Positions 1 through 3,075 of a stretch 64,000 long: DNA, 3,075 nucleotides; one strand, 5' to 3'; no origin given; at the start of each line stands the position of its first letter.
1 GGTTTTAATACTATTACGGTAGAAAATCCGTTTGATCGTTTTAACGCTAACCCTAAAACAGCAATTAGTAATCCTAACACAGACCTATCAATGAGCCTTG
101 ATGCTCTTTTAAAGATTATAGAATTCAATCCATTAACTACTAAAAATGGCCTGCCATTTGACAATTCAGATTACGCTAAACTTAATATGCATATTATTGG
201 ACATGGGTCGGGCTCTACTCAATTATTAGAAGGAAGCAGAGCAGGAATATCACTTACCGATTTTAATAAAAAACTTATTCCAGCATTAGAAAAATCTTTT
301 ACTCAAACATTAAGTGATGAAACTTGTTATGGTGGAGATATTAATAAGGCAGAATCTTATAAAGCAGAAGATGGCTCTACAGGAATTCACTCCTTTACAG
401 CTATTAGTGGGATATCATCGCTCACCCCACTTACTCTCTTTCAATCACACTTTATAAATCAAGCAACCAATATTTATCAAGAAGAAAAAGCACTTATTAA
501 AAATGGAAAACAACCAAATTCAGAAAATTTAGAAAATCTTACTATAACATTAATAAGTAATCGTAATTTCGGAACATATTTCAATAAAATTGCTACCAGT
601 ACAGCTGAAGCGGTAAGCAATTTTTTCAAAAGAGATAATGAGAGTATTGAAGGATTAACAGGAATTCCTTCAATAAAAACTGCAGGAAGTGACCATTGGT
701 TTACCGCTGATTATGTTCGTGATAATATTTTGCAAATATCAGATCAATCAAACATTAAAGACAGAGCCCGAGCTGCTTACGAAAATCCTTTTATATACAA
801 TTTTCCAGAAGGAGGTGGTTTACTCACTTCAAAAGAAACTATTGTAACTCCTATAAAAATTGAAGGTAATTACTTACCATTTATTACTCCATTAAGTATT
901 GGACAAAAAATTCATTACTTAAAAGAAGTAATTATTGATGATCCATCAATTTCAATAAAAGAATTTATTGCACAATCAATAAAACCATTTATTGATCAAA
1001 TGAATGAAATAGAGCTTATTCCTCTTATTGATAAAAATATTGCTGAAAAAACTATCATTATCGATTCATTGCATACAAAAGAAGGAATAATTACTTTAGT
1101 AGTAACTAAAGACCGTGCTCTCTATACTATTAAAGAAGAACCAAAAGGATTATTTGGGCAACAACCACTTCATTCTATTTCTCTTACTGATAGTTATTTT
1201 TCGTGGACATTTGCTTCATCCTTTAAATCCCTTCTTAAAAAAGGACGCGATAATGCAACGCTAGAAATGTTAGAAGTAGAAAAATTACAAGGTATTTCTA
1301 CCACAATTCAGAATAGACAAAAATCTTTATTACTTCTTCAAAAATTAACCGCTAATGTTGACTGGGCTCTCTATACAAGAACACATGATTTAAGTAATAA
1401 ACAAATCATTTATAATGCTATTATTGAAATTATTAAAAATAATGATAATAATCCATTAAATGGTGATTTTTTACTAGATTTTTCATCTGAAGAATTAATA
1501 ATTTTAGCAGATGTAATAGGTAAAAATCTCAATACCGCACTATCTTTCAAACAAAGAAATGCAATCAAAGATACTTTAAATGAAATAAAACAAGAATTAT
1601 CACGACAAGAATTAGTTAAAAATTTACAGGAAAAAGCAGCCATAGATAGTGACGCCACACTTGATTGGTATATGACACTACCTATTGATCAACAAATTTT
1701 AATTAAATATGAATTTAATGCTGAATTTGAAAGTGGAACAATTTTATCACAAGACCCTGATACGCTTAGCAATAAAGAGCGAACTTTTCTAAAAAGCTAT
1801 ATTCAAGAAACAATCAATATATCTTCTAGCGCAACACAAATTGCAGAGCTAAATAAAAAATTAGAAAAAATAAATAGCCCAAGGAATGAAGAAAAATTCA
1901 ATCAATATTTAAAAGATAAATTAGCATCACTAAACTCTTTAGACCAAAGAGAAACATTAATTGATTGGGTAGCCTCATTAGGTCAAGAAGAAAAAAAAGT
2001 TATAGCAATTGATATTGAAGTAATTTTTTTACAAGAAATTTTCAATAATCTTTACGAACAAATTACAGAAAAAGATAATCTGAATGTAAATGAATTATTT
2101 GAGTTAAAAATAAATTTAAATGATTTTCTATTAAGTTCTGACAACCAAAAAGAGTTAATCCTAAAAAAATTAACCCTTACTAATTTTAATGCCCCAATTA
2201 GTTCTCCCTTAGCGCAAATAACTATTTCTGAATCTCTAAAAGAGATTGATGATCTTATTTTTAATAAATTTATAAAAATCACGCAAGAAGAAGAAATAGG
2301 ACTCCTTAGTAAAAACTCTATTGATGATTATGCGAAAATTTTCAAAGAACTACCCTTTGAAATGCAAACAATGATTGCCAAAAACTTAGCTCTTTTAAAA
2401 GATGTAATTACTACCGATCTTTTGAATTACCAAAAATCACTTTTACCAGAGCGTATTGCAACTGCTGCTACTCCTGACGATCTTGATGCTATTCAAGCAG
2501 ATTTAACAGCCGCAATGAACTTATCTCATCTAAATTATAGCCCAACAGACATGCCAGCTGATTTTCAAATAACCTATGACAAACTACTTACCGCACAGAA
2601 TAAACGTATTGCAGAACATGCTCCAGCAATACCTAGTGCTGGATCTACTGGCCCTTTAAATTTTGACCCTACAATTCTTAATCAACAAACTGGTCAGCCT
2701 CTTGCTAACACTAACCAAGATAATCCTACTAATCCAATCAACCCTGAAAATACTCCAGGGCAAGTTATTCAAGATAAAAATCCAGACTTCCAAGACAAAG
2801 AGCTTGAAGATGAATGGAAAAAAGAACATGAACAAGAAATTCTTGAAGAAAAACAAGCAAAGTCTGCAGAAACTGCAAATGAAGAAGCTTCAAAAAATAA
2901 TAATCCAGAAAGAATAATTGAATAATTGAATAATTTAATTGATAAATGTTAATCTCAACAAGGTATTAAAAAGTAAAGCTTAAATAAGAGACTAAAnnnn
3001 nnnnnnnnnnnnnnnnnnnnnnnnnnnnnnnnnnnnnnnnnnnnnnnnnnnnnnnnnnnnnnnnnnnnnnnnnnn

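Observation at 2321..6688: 610-bp 3' module is 100 percent identical between the two giant genes while the rest has diverged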

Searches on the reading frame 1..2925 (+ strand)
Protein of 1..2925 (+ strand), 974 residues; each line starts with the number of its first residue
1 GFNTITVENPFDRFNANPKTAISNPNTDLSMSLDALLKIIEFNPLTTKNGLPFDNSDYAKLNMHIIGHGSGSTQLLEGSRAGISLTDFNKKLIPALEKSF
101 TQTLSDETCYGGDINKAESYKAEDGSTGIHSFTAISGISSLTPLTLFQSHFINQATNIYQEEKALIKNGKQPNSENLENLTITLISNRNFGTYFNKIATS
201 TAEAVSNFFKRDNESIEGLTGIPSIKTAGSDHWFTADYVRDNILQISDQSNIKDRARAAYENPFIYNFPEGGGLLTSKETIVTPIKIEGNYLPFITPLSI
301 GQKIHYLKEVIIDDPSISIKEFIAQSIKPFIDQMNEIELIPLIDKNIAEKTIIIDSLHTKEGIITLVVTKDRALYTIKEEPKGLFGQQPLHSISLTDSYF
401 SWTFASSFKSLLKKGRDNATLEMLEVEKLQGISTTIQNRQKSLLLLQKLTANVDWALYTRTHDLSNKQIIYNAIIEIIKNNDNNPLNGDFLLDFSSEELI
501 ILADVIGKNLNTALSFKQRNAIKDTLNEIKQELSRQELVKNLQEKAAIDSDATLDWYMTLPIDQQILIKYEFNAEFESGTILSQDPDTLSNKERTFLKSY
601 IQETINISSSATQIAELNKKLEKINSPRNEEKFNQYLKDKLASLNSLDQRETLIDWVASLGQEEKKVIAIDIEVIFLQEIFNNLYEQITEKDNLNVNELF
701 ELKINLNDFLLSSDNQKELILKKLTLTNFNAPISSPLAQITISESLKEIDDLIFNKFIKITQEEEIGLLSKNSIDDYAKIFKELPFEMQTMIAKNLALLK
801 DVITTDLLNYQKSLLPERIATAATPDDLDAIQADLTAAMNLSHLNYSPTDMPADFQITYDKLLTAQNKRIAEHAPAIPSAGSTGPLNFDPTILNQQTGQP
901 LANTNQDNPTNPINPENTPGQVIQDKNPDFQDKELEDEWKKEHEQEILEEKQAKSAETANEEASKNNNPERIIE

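Call 6: search_protein_families(library=pfam, proteins=[window:91-2925:+], max_evalue=0.01)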
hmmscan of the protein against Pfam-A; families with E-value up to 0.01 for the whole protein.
window:91-2925:+ (944 aa): 0 families

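Call 38: search_protein_representatives(alignment_id=A2)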
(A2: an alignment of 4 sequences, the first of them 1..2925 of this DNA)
Query: 4 sequences, 979 profile positions. Proteins with E-value up to 0.001 (for the whole library): 19; up to 1e-10: 9; up to 1e-30: 8. The best 19 are listed.
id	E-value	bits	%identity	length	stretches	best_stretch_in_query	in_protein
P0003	0.0e+00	1637.8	-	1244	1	1-979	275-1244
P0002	0.0e+00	1631.9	-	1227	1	1-979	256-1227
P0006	0.0e+00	1072.9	-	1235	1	1-964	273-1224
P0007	9.3e-82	292.2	-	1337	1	81-729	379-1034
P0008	1.5e-76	274.9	-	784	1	305-959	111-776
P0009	5.6e-54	200.2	-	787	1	256-962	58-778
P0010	9.7e-44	166.3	-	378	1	188-501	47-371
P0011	2.7e-33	131.8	-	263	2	82-270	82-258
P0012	1.5e-15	73.0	-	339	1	670-853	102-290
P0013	1.1e-07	47.0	-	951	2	62-141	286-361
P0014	3.4e-06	42.1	-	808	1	39-319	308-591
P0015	1.0e-05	40.4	-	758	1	66-158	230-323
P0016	2.0e-05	39.5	-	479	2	63-140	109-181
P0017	2.3e-05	39.3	-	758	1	60-325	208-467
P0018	7.2e-05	37.7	-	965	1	62-140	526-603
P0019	1.6e-04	36.6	-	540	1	55-141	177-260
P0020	3.3e-04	35.5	-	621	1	63-241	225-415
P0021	4.4e-04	35.1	-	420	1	56-139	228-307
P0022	5.8e-04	34.7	-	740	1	66-139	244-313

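Call 39: search_protein_families(library=pfam, proteins=[P0013, P0014, P0015, P0016, P0017, P0018, P0019, P0020, P0021, P0022], max_evalue=0.01)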
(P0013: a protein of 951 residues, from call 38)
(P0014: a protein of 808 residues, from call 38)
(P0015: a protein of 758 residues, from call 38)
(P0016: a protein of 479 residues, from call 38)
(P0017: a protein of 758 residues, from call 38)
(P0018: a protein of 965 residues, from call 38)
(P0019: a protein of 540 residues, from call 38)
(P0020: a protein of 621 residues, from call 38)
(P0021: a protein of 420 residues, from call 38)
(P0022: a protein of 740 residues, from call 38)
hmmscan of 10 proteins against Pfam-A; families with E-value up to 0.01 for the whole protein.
P0013 (951 aa): 0 families

P0014 (808 aa): 1 family
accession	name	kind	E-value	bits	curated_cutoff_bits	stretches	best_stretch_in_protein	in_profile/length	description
PF00986.26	DNA_gyraseB_C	-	0.00038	21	29.8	1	743-780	5-40/63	DNA gyrase B subunit, carboxyl terminus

P0015 (758 aa): 0 families

P0016 (479 aa): 0 families

P0017 (758 aa): 0 families

P0018 (965 aa): 8 families
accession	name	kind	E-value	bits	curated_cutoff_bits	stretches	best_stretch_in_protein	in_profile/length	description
PF12796.13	Ank_2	-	1.8e-05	25.7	27.3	1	255-320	27-81/90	Ankyrin repeats (3 copies)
PF23598.1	LRR_14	-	0.00013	21.3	40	1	115-187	58-125/353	Leucine-rich repeat region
PF12799.13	LRR_4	-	0.00036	21.1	27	1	127-171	1-39/44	Leucine Rich repeats (2 copies)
PF13606.12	Ank_3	-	0.00047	20.8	22.3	0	260-281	2-23/30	Ankyrin repeat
PF00023.36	Ank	-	0.00094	19.8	21.1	0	260-281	2-23/33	Ankyrin repeat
PF25013.1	LRR_Zer-1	-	0.0015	19.1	27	1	92-164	21-95/137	Zer-1-like, Leucine-rich repeats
PF13855.12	LRR_8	-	0.0036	17.5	27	0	105-165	3-59/61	Leucine rich repeat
PF13637.12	Ank_4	-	0.0046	17.7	22.7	0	255-277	26-47/50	Ankyrin repeats (many copies)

P0019 (540 aa): 0 families

P0020 (621 aa): 0 families

P0021 (420 aa): 0 families

P0022 (740 aa): 0 families

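Call 40: search_protein_families(library=pfam, proteins=[P0006, P0007, P0008, P0009, P0010, P0011, P0012], max_evalue=0.01)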
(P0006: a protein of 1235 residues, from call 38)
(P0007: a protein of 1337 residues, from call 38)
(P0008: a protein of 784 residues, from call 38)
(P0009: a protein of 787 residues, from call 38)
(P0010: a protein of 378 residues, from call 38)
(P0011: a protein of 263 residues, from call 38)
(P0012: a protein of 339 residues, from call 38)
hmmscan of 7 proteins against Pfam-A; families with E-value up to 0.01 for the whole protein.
P0006 (1235 aa): 0 families

P0007 (1337 aa): 0 families

P0008 (784 aa): 1 family
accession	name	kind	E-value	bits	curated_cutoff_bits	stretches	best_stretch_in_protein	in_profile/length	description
PF22674.2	C2185-like_N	-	0.0099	16.6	27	1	150-205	19-75/91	C2185-like, N-terminal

P0009 (787 aa): 0 families

P0010 (378 aa): 0 families

P0011 (263 aa): 0 families

P0012 (339 aa): 1 family
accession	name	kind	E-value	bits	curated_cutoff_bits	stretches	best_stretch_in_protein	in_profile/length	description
PF21289.3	EDC4_C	-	0.0091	16.2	27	1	37-143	10-113/121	Enhancer of mRNA-decapping protein 4, C-terminal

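Call 43: find_encoding_contigs(protein=P0006, flank=10000, max_places=4)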
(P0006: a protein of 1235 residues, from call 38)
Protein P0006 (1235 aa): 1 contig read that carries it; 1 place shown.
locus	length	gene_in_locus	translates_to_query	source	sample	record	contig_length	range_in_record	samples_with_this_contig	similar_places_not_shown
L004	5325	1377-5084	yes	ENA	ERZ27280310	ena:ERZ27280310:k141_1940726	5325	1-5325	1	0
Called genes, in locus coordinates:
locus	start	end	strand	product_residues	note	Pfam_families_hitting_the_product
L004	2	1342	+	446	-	?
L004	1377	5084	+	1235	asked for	-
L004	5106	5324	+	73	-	?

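Call 45: predict_structure(alignment_id=A2)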
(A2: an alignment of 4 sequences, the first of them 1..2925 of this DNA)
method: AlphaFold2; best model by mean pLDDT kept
length: 974 residues; sequences in the alignment: 4
mean_pLDDT: 54.8   pTM: 0.38
mean pLDDT of the five models: 54.8, 54.5, 53.5, 51.8, 48.2
residues with pLDDT >= 90: 0; 70-90: 289; 50-70: 266; < 50: 419
segments of 3 or more residues with pLDDT < 50: 1-159, 165-278, 300-302, 336-348, 380-387, 397-403, 423-439, 683-691, 843-850, 874-932, 959-961, 963-974
pLDDT, mean of each block of 10 residues (from residue 1): 32 37 38 41 34 33 27 23 30 32 31 35 34 22 27 43 46 44 35 30 29 23 30 35 32 33 28 43 64 59 66 77 75 50 45 80 77 67 41 51 51 60 39 41 62 67 68 80 73 74 76 73 81 83 76 79 76 64 77 81 69 76 85 87 72 76 78 72 48 63 76 79 70 72 78 78 60 59 71 67 56 63 63 63 49 59 64 39 29 34 29 27 31 56 65 55 43 31
secondary structure, 60 per line:
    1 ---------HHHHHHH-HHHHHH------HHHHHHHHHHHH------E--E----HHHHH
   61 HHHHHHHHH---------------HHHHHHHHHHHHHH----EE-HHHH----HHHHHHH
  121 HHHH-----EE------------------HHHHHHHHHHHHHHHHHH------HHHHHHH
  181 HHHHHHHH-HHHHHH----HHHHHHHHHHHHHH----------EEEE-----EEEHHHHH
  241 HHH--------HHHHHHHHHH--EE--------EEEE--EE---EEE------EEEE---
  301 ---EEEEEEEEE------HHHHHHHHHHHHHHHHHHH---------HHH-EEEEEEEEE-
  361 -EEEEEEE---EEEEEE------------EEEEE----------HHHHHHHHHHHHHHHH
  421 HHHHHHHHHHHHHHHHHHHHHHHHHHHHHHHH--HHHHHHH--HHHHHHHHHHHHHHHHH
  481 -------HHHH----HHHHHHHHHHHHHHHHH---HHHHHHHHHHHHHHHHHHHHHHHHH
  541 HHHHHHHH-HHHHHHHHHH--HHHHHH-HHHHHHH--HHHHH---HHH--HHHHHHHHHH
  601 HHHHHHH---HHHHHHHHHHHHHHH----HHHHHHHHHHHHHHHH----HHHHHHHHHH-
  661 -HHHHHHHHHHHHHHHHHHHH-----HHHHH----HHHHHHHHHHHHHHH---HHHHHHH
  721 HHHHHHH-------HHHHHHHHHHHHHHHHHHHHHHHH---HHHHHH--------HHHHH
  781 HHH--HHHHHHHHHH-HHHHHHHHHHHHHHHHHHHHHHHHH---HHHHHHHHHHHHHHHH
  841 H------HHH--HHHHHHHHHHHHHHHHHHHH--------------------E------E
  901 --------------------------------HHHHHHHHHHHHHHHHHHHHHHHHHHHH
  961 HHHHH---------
elements in order (helices of 4 or more, strands of 3 or more residues): H10-16 H18-23 H30-41 H56-69 H85-98 H106-109 H114-124 H150-167 H174-188 H190-195 H200-213 E224-227 E233-235 H236-243 H252-261 E274-277 E285-287 E294-297 E304-312 H319-337 E351-359 E362-368 E372-377 E390-394 H405-452 H455-461 H464-480 H488-491 H496-512 H516-548 H550-559 H562-567 H569-575 H578-582 H591-607 H611-625 H630-645 H650-659 H662-681 H687-691 H696-710 H714-727 H735-758 H762-767 H776-783 H786-795 H797-821 H825-841 H853-872 H933-965

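Call 55: search_protein_families(library=ncbifam, proteins=[window:1-2925:+, P0015, P0018, P0007], max_evalue=0.1)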
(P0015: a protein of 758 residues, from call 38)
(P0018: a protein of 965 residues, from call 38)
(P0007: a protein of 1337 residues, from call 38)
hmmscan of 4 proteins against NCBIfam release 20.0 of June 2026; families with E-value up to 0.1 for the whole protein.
window:1-2925:+ (974 aa): 0 families

P0015 (758 aa): 0 families

P0018 (965 aa): 4 families
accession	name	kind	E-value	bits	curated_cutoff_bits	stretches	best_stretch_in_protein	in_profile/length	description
NF041400.1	XopAE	equivalog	4.7e-10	39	600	1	106-196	92-179/478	type III secretion system effector XopAE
NF041381.1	XopAC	subfamily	2.3e-07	29.9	450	1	103-205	113-210/451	XopAC/AvrAC family type III secretion system effector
NF041351.1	XopL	equivalog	3.2e-06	26.2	500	2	115-178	85-270/497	type III secretion system leucine-rich repeat domain-containing effector XopL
NF043028.1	T4SS_AnkX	equivalog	0.014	13.5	1400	1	259-323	417-482/938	Dot/Icm T4SS effector AnkN/AnkX/LegA8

P0007 (1337 aa): 0 families

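Call 78: list_cluster_members(proteins=[window:1-2925:+, window:91-2925:+, window:4-2925:+])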
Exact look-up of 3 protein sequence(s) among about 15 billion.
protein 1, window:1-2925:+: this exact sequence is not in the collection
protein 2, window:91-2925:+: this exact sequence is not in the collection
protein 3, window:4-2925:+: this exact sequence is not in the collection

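Call 80: find_homologous_proteins(query=A4, max_evalue=0.001)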
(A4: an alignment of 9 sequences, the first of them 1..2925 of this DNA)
Query A4 (9 sequences) (974 aa, profile of the alignment): 4 proteins with E <= 0.001 among 8000 candidates.
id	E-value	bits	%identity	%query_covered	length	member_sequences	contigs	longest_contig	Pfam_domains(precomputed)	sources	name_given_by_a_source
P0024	0.0e+0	2176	100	100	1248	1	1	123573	-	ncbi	-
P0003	0.0e+0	1194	54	99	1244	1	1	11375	-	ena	-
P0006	1.9e-238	813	42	100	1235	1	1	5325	-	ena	-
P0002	2.3e-181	624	36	99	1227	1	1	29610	-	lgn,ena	-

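Call 82: find_encoding_contigs(protein=P0024, flank=10000, max_places=4)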
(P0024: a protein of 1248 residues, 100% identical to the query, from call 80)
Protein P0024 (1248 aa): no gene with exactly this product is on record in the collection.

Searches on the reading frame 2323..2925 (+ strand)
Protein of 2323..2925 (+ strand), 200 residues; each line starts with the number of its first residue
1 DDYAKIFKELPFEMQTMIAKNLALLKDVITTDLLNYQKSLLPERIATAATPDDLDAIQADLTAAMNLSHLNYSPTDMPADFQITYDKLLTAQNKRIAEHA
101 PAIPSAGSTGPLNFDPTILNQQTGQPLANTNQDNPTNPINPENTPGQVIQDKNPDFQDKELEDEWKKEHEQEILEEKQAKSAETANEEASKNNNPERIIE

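Call 74: find_encoding_contigs(protein=window:2323-2925:+, flank=10000, max_places=10)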
Protein window:2323-2925:+ (200 aa): no gene with exactly this product is on record in the collection.
